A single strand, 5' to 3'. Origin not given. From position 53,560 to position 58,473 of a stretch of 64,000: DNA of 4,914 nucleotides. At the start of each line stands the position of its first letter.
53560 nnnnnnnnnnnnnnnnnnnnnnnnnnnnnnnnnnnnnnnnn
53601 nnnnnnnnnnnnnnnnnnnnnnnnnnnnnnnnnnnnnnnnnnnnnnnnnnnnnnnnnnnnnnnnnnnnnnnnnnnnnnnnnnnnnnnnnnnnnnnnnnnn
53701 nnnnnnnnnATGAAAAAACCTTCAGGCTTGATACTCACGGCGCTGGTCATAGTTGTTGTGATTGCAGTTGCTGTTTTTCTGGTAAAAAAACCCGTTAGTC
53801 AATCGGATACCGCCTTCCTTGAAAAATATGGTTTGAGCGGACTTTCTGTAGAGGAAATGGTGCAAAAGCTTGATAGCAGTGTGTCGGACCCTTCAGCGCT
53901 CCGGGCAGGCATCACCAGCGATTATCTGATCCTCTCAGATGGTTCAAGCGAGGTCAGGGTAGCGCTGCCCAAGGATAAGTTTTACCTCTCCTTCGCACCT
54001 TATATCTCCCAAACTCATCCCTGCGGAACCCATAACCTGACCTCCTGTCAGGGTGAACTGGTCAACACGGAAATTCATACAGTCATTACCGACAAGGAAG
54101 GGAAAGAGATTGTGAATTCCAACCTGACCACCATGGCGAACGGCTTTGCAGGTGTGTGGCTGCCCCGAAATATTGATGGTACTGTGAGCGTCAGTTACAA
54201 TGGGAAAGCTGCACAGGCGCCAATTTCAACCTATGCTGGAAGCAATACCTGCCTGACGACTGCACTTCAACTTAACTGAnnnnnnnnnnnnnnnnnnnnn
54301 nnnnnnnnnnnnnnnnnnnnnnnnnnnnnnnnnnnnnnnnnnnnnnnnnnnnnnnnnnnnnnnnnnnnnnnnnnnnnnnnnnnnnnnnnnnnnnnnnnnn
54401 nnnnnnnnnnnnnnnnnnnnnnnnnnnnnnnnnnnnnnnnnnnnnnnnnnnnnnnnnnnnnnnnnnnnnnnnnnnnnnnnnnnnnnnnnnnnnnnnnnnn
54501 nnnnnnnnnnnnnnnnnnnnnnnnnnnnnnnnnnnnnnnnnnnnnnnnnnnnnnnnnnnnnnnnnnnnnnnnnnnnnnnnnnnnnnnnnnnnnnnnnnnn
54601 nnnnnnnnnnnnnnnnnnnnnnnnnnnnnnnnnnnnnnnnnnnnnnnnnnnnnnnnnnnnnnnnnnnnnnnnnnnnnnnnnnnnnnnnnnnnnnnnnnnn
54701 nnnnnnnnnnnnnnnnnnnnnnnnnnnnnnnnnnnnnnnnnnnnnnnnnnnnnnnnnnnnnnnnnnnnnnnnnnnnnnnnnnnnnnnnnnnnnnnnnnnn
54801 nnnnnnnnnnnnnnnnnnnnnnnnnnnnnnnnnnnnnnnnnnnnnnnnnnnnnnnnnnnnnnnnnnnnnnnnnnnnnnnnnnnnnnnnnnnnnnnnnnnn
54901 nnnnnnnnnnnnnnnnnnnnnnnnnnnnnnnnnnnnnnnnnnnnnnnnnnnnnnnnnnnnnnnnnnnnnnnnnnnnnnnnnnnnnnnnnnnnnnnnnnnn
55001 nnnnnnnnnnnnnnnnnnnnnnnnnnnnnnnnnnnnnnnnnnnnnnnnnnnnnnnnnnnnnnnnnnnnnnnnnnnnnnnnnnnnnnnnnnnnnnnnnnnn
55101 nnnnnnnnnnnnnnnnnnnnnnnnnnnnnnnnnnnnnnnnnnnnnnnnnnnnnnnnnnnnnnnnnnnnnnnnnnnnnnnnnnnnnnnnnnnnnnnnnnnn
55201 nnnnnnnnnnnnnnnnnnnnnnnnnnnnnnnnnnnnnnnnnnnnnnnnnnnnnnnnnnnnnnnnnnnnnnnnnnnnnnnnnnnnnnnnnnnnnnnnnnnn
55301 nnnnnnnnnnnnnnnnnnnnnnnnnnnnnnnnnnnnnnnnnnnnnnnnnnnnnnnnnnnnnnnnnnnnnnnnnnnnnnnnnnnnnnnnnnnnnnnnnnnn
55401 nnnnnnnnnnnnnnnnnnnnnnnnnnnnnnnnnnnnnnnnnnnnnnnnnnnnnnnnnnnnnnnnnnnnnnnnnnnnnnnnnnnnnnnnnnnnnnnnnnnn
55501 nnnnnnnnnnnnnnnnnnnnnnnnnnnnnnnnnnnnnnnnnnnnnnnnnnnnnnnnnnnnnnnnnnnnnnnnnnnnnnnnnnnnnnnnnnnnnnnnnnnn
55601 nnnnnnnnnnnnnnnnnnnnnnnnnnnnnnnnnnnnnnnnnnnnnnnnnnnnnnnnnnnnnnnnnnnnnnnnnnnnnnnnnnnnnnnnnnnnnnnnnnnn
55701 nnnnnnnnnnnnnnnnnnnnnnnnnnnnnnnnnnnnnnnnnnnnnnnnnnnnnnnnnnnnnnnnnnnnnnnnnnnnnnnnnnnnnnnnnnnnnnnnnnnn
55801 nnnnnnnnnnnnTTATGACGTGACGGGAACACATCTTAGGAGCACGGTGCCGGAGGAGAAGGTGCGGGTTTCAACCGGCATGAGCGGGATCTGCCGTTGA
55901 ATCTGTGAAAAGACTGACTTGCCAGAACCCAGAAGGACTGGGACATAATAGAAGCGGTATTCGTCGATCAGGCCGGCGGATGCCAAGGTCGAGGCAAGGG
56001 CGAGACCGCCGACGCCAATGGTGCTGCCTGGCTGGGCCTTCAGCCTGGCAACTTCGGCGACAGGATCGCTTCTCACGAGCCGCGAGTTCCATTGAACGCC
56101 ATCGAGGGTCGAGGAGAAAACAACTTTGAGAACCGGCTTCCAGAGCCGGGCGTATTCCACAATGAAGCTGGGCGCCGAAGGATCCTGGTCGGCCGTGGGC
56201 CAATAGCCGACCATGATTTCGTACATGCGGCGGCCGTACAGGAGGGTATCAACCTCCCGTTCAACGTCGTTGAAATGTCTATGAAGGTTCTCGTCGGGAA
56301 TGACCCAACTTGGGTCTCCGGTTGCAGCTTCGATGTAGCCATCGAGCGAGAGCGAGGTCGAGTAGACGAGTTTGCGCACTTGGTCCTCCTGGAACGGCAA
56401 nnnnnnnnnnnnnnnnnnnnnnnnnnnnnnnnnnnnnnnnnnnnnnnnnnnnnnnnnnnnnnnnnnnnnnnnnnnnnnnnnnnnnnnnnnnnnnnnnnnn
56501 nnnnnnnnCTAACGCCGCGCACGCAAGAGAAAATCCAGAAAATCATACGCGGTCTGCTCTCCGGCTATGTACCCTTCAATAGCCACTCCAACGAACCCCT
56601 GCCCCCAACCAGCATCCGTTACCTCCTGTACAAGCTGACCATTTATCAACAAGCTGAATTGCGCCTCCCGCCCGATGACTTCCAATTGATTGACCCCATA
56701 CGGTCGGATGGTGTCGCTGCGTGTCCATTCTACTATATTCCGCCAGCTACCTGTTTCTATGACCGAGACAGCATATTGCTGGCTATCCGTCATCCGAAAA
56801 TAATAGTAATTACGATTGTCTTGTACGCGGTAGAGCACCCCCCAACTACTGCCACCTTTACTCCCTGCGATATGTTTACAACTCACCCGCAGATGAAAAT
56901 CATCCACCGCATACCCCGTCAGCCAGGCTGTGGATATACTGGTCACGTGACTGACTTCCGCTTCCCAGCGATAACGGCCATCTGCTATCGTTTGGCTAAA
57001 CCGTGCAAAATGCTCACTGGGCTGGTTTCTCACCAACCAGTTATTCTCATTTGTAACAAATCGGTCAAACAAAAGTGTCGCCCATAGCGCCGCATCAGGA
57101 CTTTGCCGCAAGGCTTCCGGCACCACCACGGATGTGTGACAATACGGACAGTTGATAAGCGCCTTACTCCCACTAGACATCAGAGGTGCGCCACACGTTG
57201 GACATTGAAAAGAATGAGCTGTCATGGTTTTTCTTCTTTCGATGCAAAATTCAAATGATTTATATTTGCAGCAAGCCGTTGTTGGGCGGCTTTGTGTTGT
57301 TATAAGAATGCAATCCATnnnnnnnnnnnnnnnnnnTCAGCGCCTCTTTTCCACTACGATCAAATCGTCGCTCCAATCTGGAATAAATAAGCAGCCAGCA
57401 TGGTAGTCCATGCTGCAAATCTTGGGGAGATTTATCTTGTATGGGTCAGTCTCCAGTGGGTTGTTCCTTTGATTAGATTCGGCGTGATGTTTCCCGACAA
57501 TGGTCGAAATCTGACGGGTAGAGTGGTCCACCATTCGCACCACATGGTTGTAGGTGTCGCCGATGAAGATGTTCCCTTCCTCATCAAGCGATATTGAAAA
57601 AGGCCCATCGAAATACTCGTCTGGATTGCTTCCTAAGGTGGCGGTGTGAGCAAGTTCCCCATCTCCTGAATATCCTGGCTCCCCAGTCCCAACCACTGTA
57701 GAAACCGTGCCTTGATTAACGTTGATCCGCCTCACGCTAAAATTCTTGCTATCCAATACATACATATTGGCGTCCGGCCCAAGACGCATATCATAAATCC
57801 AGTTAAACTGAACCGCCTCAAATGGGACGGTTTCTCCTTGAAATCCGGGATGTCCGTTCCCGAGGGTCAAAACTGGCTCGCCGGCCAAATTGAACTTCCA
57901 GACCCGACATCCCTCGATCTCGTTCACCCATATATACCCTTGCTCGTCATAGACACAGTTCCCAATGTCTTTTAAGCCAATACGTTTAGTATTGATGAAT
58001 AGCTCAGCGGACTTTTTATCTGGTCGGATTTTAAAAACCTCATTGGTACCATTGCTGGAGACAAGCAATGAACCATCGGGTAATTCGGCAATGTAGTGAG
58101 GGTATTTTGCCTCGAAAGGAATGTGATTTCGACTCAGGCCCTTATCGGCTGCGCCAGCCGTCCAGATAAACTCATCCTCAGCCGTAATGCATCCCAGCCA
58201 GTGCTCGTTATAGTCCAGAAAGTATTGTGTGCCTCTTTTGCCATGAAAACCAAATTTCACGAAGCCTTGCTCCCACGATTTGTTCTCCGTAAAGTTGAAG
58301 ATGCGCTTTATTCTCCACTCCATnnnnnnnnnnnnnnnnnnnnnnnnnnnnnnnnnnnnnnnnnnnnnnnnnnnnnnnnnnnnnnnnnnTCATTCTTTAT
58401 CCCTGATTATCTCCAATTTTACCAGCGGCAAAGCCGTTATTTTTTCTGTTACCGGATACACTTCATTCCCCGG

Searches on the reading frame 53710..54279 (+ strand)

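Call 12: search_protein_families(library=pfam, proteins=[window:53710-54279:+], max_evalue=0.01)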
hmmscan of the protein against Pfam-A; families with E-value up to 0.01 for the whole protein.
window:53710-54279:+ (189 aa): 1 family
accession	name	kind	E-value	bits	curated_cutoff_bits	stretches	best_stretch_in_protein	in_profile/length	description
PF21172.3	CueP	-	1.2e-49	168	27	1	49-184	1-136/138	Periplasmic copper-binding protein CueP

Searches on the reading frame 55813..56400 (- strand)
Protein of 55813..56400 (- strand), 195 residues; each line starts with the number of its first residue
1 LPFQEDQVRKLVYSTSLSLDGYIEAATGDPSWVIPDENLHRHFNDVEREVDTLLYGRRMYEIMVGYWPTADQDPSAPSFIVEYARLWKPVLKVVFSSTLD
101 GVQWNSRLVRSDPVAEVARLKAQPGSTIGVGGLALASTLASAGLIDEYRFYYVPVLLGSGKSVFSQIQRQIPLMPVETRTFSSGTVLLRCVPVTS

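Call 11: search_protein_families(library=pfam, proteins=[window:55813-56400:-], max_evalue=0.01)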
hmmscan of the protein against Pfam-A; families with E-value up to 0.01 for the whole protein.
window:55813-56400:- (195 aa): 1 family
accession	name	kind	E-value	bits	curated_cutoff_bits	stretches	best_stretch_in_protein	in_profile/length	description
PF01872.23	RibD_C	-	1.5e-25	90.6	24.1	1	10-187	2-197/197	RibD C-terminal domain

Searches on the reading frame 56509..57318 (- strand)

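Call 11: search_protein_families(library=pfam, proteins=[window:56509-57318:-], max_evalue=0.01)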
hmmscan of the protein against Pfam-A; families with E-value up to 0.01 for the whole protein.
window:56509-57318:- (269 aa): 4 families
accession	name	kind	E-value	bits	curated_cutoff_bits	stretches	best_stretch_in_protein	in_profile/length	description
PF06439.18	3keto-disac_hyd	-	1.3e-06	29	26.8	1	103-245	26-172/187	3-keto-disaccharide hydrolase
PF12773.13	DZR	-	0.0038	17.8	27.3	1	31-64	7-34/45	Double zinc ribbon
PF06677.18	Auto_anti-p27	-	0.0067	16.9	24.1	0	38-60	17-39/40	Sjogren's syndrome/scleroderma autoantigen 1 (Autoantigen p27)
PF24441.1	DUF7560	-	0.0096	16.1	27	0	56-72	7-23/44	Family of unknown function (DUF7560)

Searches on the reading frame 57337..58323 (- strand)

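Call 11: search_protein_families(library=pfam, proteins=[window:57337-58323:-], max_evalue=0.01)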
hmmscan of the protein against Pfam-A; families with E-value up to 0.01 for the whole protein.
window:57337-58323:- (328 aa): 3 families
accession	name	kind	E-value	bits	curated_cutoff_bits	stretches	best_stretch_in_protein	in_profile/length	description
PF24684.1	Vgb_lyase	-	0.00038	19.8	50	1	63-149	129-212/290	Virginiamycin B lyase family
PF01436.27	NHL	-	0.00066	20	20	0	238-260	1-23/28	NHL repeat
PF25021.1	TEN_NHL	-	0.00091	18.7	27.1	0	219-285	130-185/357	Teneurin NHL domain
